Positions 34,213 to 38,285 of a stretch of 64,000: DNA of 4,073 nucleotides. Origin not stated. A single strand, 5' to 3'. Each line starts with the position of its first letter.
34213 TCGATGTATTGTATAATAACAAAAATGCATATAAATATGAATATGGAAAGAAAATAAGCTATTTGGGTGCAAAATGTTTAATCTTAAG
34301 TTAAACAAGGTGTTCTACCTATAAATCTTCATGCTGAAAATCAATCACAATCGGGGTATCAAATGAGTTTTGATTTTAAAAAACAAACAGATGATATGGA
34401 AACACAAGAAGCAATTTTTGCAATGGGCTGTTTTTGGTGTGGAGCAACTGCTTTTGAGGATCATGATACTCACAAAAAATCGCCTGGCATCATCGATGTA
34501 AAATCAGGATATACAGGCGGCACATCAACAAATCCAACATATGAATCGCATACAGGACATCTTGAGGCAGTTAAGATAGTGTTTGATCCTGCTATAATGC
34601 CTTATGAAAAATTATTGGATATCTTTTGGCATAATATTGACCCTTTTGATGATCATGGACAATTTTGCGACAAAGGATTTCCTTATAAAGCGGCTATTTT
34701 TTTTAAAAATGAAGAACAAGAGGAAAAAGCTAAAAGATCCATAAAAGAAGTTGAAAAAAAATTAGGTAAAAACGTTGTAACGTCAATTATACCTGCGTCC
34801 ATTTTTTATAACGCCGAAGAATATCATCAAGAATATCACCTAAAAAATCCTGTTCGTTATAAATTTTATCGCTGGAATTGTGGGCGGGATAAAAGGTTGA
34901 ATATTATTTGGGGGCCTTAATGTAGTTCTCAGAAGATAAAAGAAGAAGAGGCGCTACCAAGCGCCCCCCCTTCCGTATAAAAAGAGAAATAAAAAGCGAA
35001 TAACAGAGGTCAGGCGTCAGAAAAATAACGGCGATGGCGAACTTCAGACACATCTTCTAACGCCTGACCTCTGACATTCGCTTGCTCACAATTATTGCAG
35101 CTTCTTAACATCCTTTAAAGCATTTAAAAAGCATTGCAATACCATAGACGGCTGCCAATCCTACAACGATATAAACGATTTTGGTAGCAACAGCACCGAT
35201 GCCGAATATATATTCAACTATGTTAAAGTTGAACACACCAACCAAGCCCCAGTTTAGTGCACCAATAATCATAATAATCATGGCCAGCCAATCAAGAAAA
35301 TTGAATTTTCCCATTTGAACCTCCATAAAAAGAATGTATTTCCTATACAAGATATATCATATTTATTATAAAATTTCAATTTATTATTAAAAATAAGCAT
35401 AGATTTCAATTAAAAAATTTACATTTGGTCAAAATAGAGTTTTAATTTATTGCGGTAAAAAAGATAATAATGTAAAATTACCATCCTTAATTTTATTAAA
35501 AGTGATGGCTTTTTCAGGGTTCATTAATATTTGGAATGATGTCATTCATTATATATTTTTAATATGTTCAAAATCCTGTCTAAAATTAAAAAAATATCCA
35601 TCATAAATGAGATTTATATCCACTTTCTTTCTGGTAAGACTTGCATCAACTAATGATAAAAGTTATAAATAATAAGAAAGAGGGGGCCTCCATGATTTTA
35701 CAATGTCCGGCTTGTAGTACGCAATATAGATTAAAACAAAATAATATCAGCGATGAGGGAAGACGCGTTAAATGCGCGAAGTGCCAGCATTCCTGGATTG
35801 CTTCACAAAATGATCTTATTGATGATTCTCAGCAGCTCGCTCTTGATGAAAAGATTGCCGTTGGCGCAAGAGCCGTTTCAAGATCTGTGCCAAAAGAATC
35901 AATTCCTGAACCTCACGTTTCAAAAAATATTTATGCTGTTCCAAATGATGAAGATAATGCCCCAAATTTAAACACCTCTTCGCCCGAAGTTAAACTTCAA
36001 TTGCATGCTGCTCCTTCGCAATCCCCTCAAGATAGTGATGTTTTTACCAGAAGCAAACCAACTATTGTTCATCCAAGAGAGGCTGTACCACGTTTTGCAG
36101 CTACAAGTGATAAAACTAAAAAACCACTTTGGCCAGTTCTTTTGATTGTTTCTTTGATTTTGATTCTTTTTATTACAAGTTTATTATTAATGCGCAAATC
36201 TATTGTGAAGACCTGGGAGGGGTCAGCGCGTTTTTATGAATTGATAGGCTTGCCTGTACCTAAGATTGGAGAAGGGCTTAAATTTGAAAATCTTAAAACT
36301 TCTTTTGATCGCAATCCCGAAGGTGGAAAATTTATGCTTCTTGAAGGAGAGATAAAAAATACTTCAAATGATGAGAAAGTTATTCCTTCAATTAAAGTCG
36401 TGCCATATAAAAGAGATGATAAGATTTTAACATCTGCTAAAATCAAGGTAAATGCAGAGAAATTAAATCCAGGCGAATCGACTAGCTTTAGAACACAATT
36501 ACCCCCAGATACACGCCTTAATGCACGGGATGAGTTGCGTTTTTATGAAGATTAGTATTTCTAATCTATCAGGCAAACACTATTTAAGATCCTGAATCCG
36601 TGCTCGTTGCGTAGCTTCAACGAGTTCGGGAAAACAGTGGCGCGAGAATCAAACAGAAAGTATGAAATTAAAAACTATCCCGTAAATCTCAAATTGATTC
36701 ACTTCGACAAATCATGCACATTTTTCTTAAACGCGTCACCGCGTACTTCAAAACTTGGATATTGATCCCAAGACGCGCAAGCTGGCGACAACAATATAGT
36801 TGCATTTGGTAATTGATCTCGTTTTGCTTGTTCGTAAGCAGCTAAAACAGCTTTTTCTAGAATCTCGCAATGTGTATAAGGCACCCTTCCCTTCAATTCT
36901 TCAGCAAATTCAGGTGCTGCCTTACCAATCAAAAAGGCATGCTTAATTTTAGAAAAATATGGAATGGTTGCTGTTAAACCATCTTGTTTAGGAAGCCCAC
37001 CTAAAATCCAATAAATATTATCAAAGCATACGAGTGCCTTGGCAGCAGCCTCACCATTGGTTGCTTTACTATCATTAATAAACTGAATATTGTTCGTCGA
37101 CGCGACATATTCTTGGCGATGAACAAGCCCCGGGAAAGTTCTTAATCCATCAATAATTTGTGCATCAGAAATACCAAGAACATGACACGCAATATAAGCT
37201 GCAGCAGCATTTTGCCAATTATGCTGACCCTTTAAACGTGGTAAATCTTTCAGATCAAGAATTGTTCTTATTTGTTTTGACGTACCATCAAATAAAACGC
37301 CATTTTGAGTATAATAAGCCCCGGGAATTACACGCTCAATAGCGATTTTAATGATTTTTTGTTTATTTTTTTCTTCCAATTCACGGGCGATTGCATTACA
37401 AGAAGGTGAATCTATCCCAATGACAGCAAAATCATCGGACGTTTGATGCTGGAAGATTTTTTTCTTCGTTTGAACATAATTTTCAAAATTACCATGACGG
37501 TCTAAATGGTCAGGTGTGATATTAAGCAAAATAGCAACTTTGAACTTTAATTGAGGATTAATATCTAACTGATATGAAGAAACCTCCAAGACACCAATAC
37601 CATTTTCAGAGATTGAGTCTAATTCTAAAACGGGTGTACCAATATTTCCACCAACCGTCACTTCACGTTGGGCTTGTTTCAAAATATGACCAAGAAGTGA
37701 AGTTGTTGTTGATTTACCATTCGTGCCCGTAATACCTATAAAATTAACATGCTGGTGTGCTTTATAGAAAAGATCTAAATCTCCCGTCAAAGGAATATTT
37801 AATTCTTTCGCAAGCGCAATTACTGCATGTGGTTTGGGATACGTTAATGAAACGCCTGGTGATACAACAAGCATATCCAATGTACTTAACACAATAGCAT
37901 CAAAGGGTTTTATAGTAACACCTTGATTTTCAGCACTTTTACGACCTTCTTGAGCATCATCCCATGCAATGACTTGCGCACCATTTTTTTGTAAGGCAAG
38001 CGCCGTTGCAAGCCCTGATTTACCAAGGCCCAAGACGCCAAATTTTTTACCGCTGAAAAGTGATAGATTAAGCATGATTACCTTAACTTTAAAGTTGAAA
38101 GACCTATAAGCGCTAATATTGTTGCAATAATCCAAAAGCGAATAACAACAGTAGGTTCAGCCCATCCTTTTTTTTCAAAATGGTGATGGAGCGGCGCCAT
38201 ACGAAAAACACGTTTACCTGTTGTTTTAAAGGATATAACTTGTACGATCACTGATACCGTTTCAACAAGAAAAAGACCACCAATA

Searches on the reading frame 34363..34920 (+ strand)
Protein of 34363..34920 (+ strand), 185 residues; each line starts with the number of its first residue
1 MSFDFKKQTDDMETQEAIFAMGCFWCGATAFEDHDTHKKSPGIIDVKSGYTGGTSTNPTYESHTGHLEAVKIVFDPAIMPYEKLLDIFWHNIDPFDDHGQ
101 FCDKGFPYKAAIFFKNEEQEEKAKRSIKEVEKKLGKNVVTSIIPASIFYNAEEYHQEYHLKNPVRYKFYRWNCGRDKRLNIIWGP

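Call 46: search_protein_families(library=pfam, proteins=[window:34363-34920:+], max_evalue=0.001)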
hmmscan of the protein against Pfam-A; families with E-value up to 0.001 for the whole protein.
window:34363-34920:+ (185 aa): 1 family
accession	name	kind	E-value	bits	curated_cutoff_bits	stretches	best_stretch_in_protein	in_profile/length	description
PF01625.27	PMSR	-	1.5e-50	171.9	23.7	1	16-167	1-152/153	Peptide methionine sulfoxide reductase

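Call 61: list_cluster_members(proteins=[window:30922-33525:+, window:34363-34917:+, window:26387-26722:-, window:14053-14826:+, window:19465-20616:+, window:23374-24582:-, window:57559-58023:-, P0002, P0012, P0014])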
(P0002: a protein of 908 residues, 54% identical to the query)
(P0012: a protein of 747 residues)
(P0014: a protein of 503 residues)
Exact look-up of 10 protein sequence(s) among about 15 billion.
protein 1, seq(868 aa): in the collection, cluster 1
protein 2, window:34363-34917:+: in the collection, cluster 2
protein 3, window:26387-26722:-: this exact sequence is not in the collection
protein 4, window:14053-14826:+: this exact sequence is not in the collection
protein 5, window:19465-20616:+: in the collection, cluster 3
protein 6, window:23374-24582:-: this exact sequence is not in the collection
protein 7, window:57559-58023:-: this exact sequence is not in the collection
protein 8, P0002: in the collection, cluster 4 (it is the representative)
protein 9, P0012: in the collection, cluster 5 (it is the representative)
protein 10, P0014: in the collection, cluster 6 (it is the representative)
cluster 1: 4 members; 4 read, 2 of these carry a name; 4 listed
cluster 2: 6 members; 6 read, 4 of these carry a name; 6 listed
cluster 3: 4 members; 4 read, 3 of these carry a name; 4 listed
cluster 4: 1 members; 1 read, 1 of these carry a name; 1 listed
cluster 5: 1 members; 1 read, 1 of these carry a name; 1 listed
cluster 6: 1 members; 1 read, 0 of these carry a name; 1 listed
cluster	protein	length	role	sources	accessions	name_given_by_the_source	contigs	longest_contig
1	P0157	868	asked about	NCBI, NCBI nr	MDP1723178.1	MAG: type II toxin-antitoxin system YoeB family toxin [Alphaproteobacteria bacterium] | type II toxin-antitoxin system YoeB family toxin [Alphaproteobacteria bacterium]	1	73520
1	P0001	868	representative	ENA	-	-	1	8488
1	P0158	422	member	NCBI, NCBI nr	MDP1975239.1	MAG: hypothetical protein Q8K37_04635, partial [Alphaproteobacteria bacterium] | hypothetical protein [Alphaproteobacteria bacterium]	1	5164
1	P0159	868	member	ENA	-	-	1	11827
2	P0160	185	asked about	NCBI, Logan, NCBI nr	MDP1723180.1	MAG: peptide-methionine (S)-S-oxide reductase MsrA [Alphaproteobacteria bacterium] | peptide-methionine (S)-S-oxide reductase MsrA [Alphaproteobacteria bacterium]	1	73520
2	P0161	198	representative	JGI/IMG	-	peptide-methionine (S)-S-oxide reductase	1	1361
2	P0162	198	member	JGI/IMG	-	peptide-methionine (S)-S-oxide reductase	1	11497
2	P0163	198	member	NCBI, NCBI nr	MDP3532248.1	MAG: peptide-methionine (S)-S-oxide reductase MsrA [Alphaproteobacteria bacterium] | peptide-methionine (S)-S-oxide reductase MsrA [Alphaproteobacteria bacterium]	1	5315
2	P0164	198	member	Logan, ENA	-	-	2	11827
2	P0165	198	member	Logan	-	-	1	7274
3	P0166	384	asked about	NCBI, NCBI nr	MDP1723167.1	MAG: murein transglycosylase A [Alphaproteobacteria bacterium] | murein transglycosylase A [Alphaproteobacteria bacterium]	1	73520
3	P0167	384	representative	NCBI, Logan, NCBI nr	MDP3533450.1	MAG: murein transglycosylase A [Alphaproteobacteria bacterium] | murein transglycosylase A [Alphaproteobacteria bacterium]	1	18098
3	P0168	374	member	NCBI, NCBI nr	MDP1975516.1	MAG: murein transglycosylase A [Alphaproteobacteria bacterium] | murein transglycosylase A [Alphaproteobacteria bacterium]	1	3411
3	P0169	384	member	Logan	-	-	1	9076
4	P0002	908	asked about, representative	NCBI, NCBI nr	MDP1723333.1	MAG: type II toxin-antitoxin system YoeB family toxin [Alphaproteobacteria bacterium] | type II toxin-antitoxin system YoeB family toxin [Alphaproteobacteria bacterium]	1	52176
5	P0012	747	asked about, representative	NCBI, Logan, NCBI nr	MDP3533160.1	MAG: type II toxin-antitoxin system YoeB family toxin [Alphaproteobacteria bacterium] | type II toxin-antitoxin system YoeB family toxin [Alphaproteobacteria bacterium]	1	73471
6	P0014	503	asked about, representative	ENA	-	-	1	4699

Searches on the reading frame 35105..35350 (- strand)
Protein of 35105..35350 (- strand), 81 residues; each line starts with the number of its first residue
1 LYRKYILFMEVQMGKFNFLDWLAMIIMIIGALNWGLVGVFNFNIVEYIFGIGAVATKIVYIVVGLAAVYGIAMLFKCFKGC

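Call 46: search_protein_families(library=pfam, proteins=[window:35105-35350:-], max_evalue=0.001)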
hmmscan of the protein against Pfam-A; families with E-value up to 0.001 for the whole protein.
window:35105-35350:- (81 aa): 1 family
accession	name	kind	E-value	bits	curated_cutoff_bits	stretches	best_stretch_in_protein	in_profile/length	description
PF04070.17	DUF378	-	3.7e-21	75.2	25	1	18-75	2-60/60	Domain of unknown function (DUF378)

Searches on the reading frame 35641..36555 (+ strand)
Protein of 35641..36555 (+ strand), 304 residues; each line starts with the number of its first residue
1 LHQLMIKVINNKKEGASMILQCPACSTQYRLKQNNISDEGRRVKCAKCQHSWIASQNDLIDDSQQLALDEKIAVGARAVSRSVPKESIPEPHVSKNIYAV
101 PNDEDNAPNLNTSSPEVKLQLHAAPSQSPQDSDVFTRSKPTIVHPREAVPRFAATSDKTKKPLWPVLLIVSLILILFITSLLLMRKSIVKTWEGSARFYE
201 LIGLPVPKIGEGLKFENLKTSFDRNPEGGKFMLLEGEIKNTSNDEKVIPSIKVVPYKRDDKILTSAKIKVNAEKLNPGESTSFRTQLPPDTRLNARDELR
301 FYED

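Call 46: search_protein_families(library=pfam, proteins=[window:35641-36555:+], max_evalue=0.001)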
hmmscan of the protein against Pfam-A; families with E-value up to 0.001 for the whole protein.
window:35641-36555:+ (304 aa): 3 families
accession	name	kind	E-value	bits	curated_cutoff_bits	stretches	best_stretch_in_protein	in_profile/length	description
PF13717.11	Zn_ribbon_4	-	4.1e-13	49.4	30.3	1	18-52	1-35/36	zinc-ribbon domain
PF13719.11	Zn_ribbon_5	-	2.8e-10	40.2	29.3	1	18-50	1-33/37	zinc-ribbon domain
PF25206.1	DUF7836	-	0.00069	19.9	26.7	0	16-51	4-39/59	Domain of unknown function (DUF7836)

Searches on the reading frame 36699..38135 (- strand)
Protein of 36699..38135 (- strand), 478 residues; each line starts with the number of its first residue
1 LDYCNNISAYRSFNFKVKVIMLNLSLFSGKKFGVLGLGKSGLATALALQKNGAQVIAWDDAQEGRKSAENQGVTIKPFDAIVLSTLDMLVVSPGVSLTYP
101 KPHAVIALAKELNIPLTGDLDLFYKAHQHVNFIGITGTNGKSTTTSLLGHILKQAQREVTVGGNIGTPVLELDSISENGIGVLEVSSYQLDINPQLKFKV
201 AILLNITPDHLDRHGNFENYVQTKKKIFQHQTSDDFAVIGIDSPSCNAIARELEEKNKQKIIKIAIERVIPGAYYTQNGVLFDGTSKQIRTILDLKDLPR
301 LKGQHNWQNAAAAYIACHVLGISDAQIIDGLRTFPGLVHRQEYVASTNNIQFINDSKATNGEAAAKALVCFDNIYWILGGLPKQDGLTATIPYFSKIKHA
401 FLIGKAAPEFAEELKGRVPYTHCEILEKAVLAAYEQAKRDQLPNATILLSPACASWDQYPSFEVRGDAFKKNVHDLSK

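Call 46: search_protein_families(library=pfam, proteins=[window:36699-38135:-], max_evalue=0.001)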
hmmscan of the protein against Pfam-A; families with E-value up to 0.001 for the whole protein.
window:36699-38135:- (478 aa): 4 families
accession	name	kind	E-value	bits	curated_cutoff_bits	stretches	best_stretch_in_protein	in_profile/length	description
PF08245.18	Mur_ligase_M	-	8.7e-32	111.1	24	1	135-316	1-199/200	Mur ligase middle domain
PF21799.2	MurD-like_N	-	7e-08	33.1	27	1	31-106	2-80/88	Mur ligase MurD-like, N-terminal domain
PF02875.26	Mur_ligase_C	-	8.9e-08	33.5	28.4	1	339-453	1-127/127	Mur ligase, glutamate ligase domain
PF02826.25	2-Hacid_dh_C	-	7.5e-06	25.9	25.1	1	27-91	34-97/178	D-isomer specific 2-hydroxyacid dehydrogenase, NAD binding domain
